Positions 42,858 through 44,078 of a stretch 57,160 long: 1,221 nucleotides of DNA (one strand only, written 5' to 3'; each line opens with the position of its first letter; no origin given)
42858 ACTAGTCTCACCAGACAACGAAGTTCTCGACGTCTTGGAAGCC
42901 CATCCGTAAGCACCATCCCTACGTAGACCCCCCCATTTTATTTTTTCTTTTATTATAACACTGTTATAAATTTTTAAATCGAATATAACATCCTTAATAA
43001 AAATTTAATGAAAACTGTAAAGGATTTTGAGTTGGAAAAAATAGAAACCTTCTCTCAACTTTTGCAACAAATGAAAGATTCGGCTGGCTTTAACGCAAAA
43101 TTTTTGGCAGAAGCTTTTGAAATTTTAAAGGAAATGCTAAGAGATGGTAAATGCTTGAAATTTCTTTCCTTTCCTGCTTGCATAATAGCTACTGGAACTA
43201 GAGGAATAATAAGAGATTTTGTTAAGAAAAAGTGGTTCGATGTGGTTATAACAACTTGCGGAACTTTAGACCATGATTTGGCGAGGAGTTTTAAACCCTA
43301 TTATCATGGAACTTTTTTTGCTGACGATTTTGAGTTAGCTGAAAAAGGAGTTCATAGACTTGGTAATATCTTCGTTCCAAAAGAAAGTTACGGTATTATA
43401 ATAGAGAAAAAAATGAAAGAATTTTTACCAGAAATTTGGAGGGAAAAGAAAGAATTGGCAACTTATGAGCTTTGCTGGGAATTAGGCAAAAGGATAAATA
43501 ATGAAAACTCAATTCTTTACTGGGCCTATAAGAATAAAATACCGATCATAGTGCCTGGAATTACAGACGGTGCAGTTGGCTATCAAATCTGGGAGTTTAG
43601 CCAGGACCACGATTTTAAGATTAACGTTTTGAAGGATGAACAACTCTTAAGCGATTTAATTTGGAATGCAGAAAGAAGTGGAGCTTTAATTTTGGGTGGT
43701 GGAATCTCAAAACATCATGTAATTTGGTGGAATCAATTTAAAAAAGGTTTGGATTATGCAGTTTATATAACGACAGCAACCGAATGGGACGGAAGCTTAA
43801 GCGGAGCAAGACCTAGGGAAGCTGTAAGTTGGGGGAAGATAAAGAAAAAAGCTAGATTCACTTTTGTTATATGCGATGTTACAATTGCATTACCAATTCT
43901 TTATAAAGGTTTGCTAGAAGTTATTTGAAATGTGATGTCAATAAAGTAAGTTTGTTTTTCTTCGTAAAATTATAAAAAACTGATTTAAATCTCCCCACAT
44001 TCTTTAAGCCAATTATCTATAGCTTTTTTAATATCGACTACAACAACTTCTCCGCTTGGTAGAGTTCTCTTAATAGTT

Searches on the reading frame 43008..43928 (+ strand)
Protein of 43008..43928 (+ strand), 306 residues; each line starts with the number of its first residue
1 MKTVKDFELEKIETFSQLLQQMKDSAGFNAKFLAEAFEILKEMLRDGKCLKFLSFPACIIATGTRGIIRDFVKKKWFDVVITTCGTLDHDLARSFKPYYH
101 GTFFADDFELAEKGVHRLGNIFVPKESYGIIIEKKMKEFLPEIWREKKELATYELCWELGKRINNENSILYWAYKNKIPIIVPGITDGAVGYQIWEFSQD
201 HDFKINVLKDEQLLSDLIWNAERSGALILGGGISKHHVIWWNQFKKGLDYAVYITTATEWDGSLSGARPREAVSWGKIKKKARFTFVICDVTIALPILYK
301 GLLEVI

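Call 15: find_related_loci(query=window:43008-43925:+, collection=genome_contigs, flank=10000)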
Query window:43008-43925:+ (306 aa) in genome_contigs; peptide patterns used: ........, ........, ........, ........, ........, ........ (x = any residue, [..] = any of these).
269 stretches matched a pattern; 122 encode a relative of the query (tblastn E <= 1e-3); the best 80 are kept; 80 distinct loci.
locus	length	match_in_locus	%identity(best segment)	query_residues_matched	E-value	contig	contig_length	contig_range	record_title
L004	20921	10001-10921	73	1-306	3e-156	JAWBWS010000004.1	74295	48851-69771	MAG: Candidatus Aenigmatarchaeota archaeon isolate JZ-1_201803_bins_66 JZ-1_201803_bins_66_scaffold_4, whole genome shot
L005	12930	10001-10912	70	2-304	1e-145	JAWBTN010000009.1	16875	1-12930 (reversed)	MAG: Candidatus Aenigmatarchaeota archaeon isolate JZ-1_201709_bins_39 JZ-1_201709_bins_39_scaffold_9, whole genome shot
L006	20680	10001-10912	70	2-304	1e-145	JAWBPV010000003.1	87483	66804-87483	MAG: Candidatus Aenigmatarchaeota archaeon isolate JZ-1_201705_bins_109 JZ-1_201705_bins_109_scaffold_3, whole genome sh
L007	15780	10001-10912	70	2-304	1e-145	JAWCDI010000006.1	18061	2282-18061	MAG: Candidatus Aenigmatarchaeota archaeon isolate JZ-1_201912_bins_45 JZ-1_201912_bins_45_scaffold_6, whole genome shot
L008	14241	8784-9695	68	1-304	1e-144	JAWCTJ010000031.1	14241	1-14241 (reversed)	MAG: Candidatus Bathyarchaeia archaeon isolate JZ-2_202101_bins_72 JZ-2_202101_bins_72_scaffold_31, whole genome shotgun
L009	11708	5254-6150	69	6-304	2e-144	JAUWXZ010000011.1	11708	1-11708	MAG: Candidatus Aenigmatarchaeota archaeon isolate CSMAG_2697 CSMAG_2697_k141_3074895_length_11708_cov_7.0000, whole gen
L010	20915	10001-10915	68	1-304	3e-143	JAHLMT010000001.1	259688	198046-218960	MAG: Candidatus Aenigmatarchaeota archaeon isolate QQ_2_bin_128 NODE_1_length_259688_cov_15.1845, whole genome shotgun s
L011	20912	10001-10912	65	1-304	1e-141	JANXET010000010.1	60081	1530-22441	MAG: Candidatus Bathyarchaeota archaeon isolate SKYB89 NODE_10_length_60081_cov_13.163372, whole genome shotgun sequence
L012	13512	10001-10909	67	1-303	6e-142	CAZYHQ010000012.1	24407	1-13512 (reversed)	MAG TPA_asm: uncultured archaeon isolate SRP269290_co3_790 genome assembly, contig: NODE_1955_length_24407_cov_8.307983,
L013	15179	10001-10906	69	1-303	1e-141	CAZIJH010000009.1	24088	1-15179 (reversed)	MAG TPA_asm: uncultured archaeon isolate SRP269290_co3_888 genome assembly, contig: NODE_1995_length_24088_cov_6.271294,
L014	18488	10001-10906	67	1-302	2e-141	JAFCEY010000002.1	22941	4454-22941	Candidatus Pacearchaeota archaeon isolate Meg22_1214_Bin_377 Meg22_1214_Bin_377_scaffold_6547, whole genome shotgun sequ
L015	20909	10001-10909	65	1-303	1e-139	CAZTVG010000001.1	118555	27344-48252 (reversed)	MAG TPA_asm: Candidatus Woesearchaeota archaeon isolate binchicken_co202_56 genome assembly, contig: NODE_37_length_1185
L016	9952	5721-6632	64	1-304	7e-139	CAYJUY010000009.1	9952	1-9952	MAG TPA_asm: uncultured archaeon isolate ERP125453_co1_359 genome assembly, contig: NODE_7988_length_9952_cov_4.193190,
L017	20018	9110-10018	68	1-304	2e-138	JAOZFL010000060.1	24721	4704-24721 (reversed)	MAG: Thermoproteota archaeon isolate Flange_M5_B4 1-CGB-Flange_contig_5407, whole genome shotgun sequence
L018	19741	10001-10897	62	1-298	2e-127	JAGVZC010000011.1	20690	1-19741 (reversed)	Candidatus Woesearchaeota archaeon isolate RIFCSPLOWO2_01_FULL_32_21 rifcsplowo2_01_scaffold_4721, whole genome shotgun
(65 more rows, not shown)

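Call 19: find_related_loci(query=window:43008-43925:+, collection=metagenome_contigs, flank=10000)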
Query window:43008-43925:+ (306 aa) in metagenome_contigs; peptide patterns used: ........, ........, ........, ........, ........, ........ (x = any residue, [..] = any of these).
375 stretches matched a pattern; 180 encode a relative of the query (tblastn E <= 1e-3); the best 80 are kept; 80 distinct loci.
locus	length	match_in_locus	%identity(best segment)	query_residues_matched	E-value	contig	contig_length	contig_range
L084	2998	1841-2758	100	1-306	0e+0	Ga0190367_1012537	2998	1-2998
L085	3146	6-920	71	1-304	3e-157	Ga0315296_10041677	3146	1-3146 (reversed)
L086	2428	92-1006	69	1-304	1e-155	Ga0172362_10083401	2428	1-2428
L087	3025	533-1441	67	1-302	1e-151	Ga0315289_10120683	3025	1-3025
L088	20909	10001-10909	67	1-302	4e-143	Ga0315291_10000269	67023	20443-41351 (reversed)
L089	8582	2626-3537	67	1-304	4e-143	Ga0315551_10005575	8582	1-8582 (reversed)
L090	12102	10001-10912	68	1-304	6e-143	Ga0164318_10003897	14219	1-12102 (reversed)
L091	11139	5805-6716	66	1-304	1e-142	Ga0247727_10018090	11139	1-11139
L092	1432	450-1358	66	1-304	4e-155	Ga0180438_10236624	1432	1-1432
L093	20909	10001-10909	67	1-303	1e-141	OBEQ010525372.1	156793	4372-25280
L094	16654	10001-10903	68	1-303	7e-141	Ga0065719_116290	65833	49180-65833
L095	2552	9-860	70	17-299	6e-147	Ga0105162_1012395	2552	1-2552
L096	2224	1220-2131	65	1-302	3e-145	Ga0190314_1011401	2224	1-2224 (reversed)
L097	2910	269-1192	65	1-306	5e-143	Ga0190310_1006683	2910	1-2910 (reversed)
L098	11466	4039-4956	62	1-304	6e-129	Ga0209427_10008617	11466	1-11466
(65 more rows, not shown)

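Call 23: find_encoding_contigs(protein=window:43008-43928:+, flank=10000, max_places=10)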
Protein window:43008-43928:+ (306 aa): 2 contigs read that carry it; 2 places shown.
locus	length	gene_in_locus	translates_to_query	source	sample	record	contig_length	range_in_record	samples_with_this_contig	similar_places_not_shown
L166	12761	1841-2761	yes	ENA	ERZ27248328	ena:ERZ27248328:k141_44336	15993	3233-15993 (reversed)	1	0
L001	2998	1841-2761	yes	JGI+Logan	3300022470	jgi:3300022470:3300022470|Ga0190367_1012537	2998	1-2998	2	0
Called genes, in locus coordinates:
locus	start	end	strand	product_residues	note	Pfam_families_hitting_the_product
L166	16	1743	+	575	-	-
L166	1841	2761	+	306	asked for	PF01916:DS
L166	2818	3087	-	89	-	PF01192:RNA_pol_Rpb6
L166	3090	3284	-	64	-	PF01194:RNA_pol_N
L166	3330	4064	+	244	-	PF13353:Fer4_12 (weak), PF04055:Radical_SAM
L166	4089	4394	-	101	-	PF02001:DUF134, PF08281:Sigma70_r4_2 (weak)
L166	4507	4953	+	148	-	-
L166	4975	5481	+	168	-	PF02579:Nitro_FeMo-Co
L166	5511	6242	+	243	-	PF00753:Lactamase_B, PF23023:Anti-Pycsar_Apyc1 (weak), PF12706:Lactamase_B_2 (faint)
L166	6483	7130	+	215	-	PF03009:GDPD (weak)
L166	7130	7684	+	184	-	PF01931:NTPase_I-T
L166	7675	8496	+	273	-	PF00142:Fer4_NifH (faint), PF00448:SRP54 (faint), PF01656:CbiA, PF10609:ParA, PF13614:AAA_31, PF00037:Fer4 (weak), PF12837:Fer4_6 (weak), PF14697:Fer4_21 (weak), +2 more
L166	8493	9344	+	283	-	PF01656:CbiA, PF10609:ParA, PF13614:AAA_31, PF12838:Fer4_7 (faint), PF12797:Fer4_2 (faint), PF12837:Fer4_6 (faint), PF14697:Fer4_21, PF00037:Fer4 (weak), +1 more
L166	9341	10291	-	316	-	-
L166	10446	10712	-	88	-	-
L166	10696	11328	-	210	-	-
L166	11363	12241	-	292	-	PF03161:LAGLIDADG_2, PF14528:LAGLIDADG_3 (faint), PF01381:HTH_3, PF12844:HTH_19 (weak), PF13560:HTH_31 (weak)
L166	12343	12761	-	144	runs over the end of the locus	PF00380:Ribosomal_S9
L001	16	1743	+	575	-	-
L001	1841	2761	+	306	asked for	PF01916:DS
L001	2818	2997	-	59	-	?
